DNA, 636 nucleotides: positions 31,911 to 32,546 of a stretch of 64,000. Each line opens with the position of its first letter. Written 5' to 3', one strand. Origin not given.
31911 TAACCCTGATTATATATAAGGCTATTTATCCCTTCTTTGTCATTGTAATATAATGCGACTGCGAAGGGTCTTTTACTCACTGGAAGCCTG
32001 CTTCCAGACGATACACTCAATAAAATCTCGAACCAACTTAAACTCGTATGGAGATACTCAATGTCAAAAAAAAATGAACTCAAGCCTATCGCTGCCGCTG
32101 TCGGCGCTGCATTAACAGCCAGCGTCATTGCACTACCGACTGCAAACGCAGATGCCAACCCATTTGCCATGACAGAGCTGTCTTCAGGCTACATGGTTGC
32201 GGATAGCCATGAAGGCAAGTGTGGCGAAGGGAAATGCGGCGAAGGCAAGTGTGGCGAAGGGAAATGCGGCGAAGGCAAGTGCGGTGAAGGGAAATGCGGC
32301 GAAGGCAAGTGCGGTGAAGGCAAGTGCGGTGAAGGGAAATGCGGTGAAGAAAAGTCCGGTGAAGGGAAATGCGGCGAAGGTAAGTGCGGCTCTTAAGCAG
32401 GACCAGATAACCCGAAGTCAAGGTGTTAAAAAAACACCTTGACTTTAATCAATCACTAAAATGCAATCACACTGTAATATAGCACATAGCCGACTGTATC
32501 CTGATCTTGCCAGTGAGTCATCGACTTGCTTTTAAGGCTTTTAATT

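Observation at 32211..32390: In-frame 15-nt tandem repeat with alternating synonymous codon usage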

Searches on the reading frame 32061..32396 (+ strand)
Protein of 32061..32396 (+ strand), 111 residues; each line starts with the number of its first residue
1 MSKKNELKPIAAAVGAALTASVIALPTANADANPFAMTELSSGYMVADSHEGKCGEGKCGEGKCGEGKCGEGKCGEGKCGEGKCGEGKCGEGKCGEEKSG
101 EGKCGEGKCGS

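Call 5: search_protein_families(library=ncbifam, proteins=[window:32061-32396:+], max_evalue=0.01)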
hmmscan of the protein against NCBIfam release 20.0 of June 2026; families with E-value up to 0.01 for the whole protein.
window:32061-32396:+ (111 aa): 2 families
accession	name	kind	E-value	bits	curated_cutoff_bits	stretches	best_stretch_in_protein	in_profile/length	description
NF050137.2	KCGExKCG_twice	domain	2.7e-16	58.9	19.5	2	81-111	1-28/29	HvfA family oxazolone/thioamide-modified RiPP metallophore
NF050188.1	OxThioModRiPPHvfA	equivalog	4.3e-13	49.7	95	2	12-95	8-94/96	oxazolone/thioamide-modified RiPP metallophore HvfA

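Call 6: search_protein_families(library=pfam, proteins=[window:32061-32396:+], max_evalue=0.01)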
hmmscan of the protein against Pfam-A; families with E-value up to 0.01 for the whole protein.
window:32061-32396:+ (111 aa): 0 families

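Call 19: find_homologous_proteins(query=window:32061-32396:+, max_evalue=0.00001)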
Query window:32061-32396:+ (111 aa): 394 proteins with E <= 0.00001 among 403 candidates; the best 120 are listed.
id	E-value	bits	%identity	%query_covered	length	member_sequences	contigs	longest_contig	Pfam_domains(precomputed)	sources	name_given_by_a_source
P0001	6.7e-51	189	98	86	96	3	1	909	-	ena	-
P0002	2.9e-49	184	91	91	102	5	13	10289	-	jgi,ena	-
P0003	2.6e-47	178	92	66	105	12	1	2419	-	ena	-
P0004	1.7e-45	172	81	99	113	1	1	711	-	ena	-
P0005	1.8e-45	172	86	95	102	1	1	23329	-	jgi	-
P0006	3.8e-45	171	81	99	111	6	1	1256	-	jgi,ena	-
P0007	4.7e-45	170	89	86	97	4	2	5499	-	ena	-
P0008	1.4e-44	169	91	82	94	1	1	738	-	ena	-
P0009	1.6e-44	169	85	87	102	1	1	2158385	-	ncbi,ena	-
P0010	6.6e-44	167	78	86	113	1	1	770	-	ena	-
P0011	8.8e-44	166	71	53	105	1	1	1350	-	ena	-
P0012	8.7e-43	163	72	86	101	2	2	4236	-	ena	-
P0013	1.4e-42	162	79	97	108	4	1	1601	-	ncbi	-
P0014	3.1e-42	161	80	95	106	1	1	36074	-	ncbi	-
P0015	1.7e-41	159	78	100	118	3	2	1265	-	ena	-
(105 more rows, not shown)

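Call 21: find_encoding_contigs(protein=P0001, flank=3000, max_places=6)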
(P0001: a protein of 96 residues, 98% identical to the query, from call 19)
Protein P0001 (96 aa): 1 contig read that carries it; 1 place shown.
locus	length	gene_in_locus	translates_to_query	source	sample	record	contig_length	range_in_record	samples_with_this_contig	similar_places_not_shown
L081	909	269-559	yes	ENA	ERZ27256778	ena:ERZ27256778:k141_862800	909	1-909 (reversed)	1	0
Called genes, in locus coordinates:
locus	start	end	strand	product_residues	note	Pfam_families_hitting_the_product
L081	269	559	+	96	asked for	-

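Call 22: list_cluster_members(proteins=[P0001, P0002, P0003, P0007, P0008])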
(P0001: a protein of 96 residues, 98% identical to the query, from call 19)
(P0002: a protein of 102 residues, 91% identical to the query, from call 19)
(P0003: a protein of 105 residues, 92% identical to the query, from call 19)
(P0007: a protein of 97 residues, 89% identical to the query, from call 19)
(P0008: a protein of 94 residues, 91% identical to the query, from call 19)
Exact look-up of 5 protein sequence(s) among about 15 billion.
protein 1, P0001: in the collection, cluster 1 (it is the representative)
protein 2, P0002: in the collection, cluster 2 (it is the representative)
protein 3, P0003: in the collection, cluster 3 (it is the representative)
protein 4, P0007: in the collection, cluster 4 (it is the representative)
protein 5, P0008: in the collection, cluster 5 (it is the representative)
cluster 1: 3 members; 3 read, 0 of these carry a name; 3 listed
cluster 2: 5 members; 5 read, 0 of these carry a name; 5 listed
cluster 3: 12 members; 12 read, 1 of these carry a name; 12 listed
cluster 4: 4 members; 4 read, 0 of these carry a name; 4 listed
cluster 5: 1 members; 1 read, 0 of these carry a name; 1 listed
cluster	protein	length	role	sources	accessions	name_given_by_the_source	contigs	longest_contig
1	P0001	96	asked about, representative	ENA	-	-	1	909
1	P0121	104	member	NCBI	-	-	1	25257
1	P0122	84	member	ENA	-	-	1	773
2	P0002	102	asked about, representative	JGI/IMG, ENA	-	-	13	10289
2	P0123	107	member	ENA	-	-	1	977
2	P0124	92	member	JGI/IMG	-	-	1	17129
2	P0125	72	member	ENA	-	-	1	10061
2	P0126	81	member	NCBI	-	-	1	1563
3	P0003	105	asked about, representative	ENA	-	-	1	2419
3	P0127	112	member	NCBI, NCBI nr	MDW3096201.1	MAG: hypothetical protein R8G33_11050 [Gammaproteobacteria bacterium] | hypothetical protein [Gammaproteobacteria bacterium]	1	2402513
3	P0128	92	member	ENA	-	-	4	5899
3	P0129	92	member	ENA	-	-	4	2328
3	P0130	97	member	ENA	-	-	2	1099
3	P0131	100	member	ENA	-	-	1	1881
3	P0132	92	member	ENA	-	-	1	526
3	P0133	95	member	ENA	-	-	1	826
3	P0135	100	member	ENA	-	-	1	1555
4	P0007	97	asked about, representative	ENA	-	-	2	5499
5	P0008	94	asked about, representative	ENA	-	-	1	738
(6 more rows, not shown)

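Call 25: find_related_loci(query=window:32061-32396:+, collection=metagenome_contigs, flank=2500)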
Query window:32061-32396:+ (111 aa) in metagenome_contigs; peptide patterns used: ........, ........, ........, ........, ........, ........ (x = any residue, [..] = any of these).
600 stretches matched a pattern (row limit reached: there are more); 417 encode a relative of the query (tblastn E <= 1e-3); the best 80 are kept; 80 distinct loci.
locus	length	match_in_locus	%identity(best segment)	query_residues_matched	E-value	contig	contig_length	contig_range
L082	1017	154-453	83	1-96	9e-40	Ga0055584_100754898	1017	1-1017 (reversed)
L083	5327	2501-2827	70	1-111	7e-36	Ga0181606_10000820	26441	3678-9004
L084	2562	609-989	61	1-110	4e-35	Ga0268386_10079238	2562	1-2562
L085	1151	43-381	60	1-111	2e-35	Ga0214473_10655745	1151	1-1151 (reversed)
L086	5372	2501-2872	60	1-110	7e-34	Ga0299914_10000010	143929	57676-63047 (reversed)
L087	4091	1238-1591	62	1-111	1e-33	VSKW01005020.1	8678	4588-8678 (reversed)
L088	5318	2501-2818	59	1-111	5e-33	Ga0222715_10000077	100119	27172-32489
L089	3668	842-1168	68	1-108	1e-32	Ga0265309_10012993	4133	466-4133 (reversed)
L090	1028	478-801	57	1-111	1e-33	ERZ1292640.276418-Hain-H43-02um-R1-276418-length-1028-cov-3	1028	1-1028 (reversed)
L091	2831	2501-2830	64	1-106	3e-32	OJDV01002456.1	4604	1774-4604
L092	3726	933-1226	64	1-103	4e-32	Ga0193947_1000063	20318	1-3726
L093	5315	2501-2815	60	1-98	4e-31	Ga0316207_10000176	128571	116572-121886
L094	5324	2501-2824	60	1-111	4e-31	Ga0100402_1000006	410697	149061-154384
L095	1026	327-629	62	1-106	1e-31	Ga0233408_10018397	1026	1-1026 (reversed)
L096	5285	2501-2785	69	20-111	1e-30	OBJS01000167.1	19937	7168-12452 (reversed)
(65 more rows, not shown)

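Call 35: find_encoding_contigs(protein=P0003, flank=600, max_places=2)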
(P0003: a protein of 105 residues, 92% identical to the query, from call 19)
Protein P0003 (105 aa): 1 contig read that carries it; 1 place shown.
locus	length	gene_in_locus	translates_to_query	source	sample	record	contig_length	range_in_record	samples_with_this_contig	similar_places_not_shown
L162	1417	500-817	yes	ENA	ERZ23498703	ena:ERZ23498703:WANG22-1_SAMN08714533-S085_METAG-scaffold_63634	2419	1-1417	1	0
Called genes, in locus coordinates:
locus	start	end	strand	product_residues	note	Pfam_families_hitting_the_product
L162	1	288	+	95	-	?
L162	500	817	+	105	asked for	-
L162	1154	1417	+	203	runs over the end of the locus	PF07681:DoxX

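Call 36: find_encoding_contigs(protein=P0131, flank=600, max_places=2)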
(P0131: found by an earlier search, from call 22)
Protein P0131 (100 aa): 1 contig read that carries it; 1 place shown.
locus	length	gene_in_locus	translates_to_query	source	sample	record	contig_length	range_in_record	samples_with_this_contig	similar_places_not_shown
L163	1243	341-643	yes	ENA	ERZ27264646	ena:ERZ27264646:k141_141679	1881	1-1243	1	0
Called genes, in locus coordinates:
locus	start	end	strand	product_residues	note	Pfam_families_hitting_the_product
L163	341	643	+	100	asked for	-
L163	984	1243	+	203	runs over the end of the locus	PF07681:DoxX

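Call 37: find_encoding_contigs(protein=P0133, flank=600, max_places=2)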
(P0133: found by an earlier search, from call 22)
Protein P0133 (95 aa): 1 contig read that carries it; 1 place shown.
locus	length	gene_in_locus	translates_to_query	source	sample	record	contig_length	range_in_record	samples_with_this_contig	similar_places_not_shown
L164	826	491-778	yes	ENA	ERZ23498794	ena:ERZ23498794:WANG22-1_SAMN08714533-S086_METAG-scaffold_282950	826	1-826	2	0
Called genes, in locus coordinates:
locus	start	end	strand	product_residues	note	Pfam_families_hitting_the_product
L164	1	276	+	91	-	?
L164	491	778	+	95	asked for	-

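Call 38: find_encoding_contigs(protein=P0135, flank=600, max_places=2)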
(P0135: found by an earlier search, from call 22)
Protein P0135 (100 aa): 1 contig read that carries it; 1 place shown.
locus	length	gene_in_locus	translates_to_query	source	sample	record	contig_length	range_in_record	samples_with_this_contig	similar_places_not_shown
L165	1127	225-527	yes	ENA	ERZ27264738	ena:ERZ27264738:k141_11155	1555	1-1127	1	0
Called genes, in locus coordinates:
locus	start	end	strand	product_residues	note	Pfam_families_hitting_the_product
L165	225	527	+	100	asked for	-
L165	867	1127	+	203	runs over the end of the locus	PF07681:DoxX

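Call 39: find_encoding_contigs(protein=P0122, flank=600, max_places=2)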
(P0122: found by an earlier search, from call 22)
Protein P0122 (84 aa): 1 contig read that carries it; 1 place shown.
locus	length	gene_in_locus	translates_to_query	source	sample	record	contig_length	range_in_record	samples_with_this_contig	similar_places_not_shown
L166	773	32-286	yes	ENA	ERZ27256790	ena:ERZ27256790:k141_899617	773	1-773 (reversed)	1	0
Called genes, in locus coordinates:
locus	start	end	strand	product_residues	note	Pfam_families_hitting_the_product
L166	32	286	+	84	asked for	-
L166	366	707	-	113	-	PF02579:Nitro_FeMo-Co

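Call 64: predict_structure(alignment_id=A2)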
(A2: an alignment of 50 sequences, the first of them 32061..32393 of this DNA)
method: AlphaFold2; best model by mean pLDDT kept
length: 111 residues; sequences in the alignment: 50
mean_pLDDT: 45.7   pTM: 0.11
mean pLDDT of the five models: 45.7, 43.4, 43.3, 42.3, 39.6
residues with pLDDT >= 90: 0; 70-90: 0; 50-70: 42; < 50: 69
segments of 3 or more residues with pLDDT < 50: 50-68, 70-88, 90-111
pLDDT, mean of each block of 10 residues (from residue 1): 54 52 50 55 52 43 42 40 41 37 39 32
secondary structure: DSSP gave nothing for this model
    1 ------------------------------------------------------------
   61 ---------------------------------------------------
elements in order:
